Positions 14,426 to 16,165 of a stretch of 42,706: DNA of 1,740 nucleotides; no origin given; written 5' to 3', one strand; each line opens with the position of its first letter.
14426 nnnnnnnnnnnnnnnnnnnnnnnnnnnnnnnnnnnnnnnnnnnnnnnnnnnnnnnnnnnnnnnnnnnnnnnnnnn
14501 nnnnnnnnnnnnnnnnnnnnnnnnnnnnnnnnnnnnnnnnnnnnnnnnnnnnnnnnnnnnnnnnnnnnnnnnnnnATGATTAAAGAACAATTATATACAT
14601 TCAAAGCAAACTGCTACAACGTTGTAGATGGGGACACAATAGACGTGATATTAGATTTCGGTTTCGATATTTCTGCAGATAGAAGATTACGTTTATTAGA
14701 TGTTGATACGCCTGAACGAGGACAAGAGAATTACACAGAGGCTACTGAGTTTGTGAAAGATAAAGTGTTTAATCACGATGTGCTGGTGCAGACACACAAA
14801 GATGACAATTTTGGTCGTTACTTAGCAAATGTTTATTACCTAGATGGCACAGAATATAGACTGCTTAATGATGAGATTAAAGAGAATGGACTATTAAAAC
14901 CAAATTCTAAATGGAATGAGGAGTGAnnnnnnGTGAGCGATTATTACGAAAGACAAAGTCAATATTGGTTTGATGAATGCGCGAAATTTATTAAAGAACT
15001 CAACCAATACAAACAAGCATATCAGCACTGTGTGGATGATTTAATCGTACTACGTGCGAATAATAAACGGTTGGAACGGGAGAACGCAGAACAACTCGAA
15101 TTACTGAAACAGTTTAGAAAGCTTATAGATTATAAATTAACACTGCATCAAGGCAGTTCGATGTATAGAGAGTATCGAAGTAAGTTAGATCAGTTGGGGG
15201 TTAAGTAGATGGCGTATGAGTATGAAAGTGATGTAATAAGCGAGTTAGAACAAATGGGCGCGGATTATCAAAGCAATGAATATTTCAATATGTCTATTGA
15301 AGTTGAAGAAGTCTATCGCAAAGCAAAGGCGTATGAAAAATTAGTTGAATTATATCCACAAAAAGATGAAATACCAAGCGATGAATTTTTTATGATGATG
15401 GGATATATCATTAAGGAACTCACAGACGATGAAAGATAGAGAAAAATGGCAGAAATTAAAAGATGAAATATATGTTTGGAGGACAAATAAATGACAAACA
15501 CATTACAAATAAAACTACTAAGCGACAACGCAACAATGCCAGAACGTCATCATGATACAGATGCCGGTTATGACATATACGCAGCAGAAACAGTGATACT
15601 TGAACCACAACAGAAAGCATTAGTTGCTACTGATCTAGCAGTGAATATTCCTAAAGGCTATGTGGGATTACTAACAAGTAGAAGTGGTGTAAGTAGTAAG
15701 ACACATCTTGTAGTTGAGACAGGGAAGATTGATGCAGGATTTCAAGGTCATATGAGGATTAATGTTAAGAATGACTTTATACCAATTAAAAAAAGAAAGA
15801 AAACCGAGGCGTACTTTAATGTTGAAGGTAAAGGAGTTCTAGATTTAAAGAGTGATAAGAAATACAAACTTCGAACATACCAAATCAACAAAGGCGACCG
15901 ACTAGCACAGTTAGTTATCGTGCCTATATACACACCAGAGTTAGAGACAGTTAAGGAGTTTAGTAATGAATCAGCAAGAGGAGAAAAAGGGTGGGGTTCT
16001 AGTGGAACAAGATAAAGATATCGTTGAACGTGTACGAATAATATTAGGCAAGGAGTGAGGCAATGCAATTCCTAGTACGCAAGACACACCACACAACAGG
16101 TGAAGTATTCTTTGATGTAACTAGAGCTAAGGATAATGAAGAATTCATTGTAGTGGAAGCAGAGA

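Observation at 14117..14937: Second pair of exact 20-bp junction repeats brackets a three-gene module (102-aa, 47-aa, SNase-like)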

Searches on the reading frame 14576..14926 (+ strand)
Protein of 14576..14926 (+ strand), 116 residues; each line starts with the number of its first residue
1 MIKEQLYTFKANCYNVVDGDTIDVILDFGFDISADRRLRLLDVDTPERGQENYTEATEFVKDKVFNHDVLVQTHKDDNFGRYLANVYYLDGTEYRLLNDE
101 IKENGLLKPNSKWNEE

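Call 7: search_protein_families(library=pfam, proteins=[window:14576-14926:+], max_evalue=0.01)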
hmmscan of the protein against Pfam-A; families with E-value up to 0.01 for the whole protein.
window:14576-14926:+ (116 aa): 1 family
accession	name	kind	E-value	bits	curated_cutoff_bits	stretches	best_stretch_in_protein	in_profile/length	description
PF00565.23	SNase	-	2e-09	38.3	21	1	37-106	1-73/107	Staphylococcal nuclease homologue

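Call 23: search_protein_families(library=phrogs, proteins=[window:14576-14926:+], max_evalue=0.001)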
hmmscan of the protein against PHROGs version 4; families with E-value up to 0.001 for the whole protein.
window:14576-14926:+ (116 aa): 3 families
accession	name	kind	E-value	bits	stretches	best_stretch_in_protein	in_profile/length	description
phrog_452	-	DNA, RNA and nucleotide metabolism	2.5e-42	145.9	1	1-116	61-187/201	endonuclease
phrog_8809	-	unknown function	3.1e-07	28.8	1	8-95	1098-1192/2317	-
phrog_20876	-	DNA, RNA and nucleotide metabolism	4.6e-07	30.1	1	13-102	170-255/395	nuclease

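Call 51: search_protein_families(library=ncbifam, proteins=[window:14576-14926:+], max_evalue=0.01)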
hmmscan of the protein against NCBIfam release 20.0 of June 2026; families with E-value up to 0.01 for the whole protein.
window:14576-14926:+ (116 aa): 2 families
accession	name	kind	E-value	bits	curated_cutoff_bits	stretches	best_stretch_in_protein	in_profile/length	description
NF047969.1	CaNuclEcnA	equivalog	1.3e-09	38.2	180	2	8-53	4-44/151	calcium-activated nuclease EcnA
NF047694.1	TnucaseNucIStaph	equivalog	2.1e-08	33.8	250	1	10-109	46-151/175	thermonuclease NucI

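Call 52: search_solved_structures(query=window:14576-14926:+, max_evalue=0.001)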
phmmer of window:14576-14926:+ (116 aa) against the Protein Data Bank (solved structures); distinct sequences matched with E-value up to 0.001: 98 (the best 60 are shown).
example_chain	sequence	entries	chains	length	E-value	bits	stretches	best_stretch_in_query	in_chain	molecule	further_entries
3c1f_A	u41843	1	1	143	2.4e-05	27.6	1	6-108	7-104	Thermonuclease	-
5isr_A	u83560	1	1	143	3e-05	27.4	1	6-108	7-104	Thermonuclease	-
4j1m_A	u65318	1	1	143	4.6e-05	26.8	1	6-108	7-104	Thermonuclease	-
6xsh_A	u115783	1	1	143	5.5e-05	26.5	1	6-108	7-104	Thermonuclease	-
3h6m_A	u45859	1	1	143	8.5e-05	25.9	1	6-108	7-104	Thermonuclease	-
4zuj_A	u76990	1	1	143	9.1e-05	25.8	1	6-108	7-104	Thermonuclease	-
5jav_A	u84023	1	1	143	9.2e-05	25.8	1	6-108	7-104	Thermonuclease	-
4pny_A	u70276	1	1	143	0.00011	25.6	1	6-108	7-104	Thermonuclease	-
3mhb_A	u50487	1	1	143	0.00011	25.5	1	6-108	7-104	Thermonuclease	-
4kta_A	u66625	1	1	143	0.00011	25.5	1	6-108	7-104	Thermonuclease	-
4f8m_A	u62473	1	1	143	0.00012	25.4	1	6-108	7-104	Thermonuclease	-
3d4d_A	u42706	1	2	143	0.00012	25.4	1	6-108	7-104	Thermonuclease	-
5cr3_A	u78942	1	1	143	0.00015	25.1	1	6-108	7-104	Thermonuclease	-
6xsi_A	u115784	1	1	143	0.00015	25.1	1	6-108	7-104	Thermonuclease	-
3mvv_A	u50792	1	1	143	0.00015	25.1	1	6-108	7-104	Thermonuclease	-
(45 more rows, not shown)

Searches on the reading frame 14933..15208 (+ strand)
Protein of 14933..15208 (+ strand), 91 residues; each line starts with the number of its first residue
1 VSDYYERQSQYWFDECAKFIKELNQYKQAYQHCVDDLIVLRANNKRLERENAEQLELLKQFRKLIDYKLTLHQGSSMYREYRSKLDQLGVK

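Call 7: search_protein_families(library=pfam, proteins=[window:14933-15208:+], max_evalue=0.01)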
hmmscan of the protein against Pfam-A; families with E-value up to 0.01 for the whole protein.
window:14933-15208:+ (91 aa): 0 families

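Call 23: search_protein_families(library=phrogs, proteins=[window:14933-15208:+], max_evalue=0.001)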
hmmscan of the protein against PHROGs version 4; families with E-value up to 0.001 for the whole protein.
window:14933-15208:+ (91 aa): 1 family
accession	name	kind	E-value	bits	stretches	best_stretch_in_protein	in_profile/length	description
phrog_12537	-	unknown function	0.00035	21.9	1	3-35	7-39/71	-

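Call 42: find_related_loci(query=window:14933-15208:+, collection=viral_contigs, flank=2500)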
Query window:14933-15208:+ (91 aa) in viral_contigs; peptide patterns used: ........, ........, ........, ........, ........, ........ (x = any residue, [..] = any of these).
36 stretches matched a pattern; 16 encode a relative of the query (tblastn E <= 1e-3); 15 distinct loci.
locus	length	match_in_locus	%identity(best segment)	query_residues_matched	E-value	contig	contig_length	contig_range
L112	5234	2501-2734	87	14-91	7e-42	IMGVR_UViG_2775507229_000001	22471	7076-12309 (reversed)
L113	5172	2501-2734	87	14-91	7e-42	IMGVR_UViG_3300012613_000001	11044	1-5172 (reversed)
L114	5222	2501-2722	91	18-91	5e-41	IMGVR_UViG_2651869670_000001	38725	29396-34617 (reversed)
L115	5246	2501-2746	82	10-91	2e-40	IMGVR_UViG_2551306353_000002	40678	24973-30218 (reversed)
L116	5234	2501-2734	83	14-91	7e-40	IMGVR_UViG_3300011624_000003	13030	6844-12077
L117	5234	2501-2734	83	14-91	4e-40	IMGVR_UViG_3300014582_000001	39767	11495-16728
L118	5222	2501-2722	89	18-91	5e-40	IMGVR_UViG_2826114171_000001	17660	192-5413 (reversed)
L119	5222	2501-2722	89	18-91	7e-40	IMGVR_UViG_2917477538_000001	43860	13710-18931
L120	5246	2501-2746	85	10-91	2e-43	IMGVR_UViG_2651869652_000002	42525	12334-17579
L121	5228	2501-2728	52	10-84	6e-19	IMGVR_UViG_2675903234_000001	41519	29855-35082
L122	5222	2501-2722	91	18-91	7e-41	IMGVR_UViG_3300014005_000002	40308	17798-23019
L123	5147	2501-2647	67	14-62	7e-17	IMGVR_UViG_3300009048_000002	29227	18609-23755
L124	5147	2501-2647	67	14-62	7e-17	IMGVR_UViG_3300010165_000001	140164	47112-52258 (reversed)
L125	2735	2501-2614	76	14-51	1e-15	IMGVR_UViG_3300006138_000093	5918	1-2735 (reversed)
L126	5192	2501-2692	53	14-83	2e-15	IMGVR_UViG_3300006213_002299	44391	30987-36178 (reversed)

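Call 51: search_protein_families(library=ncbifam, proteins=[window:14933-15208:+], max_evalue=0.01)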
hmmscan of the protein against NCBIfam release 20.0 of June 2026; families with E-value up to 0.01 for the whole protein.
window:14933-15208:+ (91 aa): 0 families

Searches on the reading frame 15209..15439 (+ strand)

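Call 7: search_protein_families(library=pfam, proteins=[window:15209-15439:+], max_evalue=0.01)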
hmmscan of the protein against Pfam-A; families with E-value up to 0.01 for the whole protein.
window:15209-15439:+ (76 aa): 0 families

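Call 23: search_protein_families(library=phrogs, proteins=[window:15209-15439:+], max_evalue=0.001)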
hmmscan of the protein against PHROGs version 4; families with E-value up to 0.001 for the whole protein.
window:15209-15439:+ (76 aa): 1 family
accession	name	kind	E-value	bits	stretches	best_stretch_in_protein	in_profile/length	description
phrog_8714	-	unknown function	3.8e-05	24.5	1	30-50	27-47/59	-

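Call 51: search_protein_families(library=ncbifam, proteins=[window:15209-15439:+], max_evalue=0.01)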
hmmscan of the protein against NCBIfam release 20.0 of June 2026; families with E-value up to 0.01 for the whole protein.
window:15209-15439:+ (76 aa): 0 families

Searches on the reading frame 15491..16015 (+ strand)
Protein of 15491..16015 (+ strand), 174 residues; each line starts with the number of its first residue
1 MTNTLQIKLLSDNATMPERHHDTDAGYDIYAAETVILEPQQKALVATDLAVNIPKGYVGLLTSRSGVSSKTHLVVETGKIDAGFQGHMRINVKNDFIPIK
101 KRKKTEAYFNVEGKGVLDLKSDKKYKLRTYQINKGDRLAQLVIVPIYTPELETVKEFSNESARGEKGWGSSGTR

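Call 7: search_protein_families(library=pfam, proteins=[window:15491-16015:+], max_evalue=0.01)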
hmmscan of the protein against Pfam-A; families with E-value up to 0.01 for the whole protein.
window:15491-16015:+ (174 aa): 2 families
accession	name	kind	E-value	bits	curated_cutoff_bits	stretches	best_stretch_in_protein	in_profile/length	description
PF00692.24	dUTPase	-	2.7e-27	95.5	22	2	13-94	2-82/129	dUTPase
PF22769.1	DCD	-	6e-07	30.1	27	1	31-95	67-132/153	dCTP deaminase-like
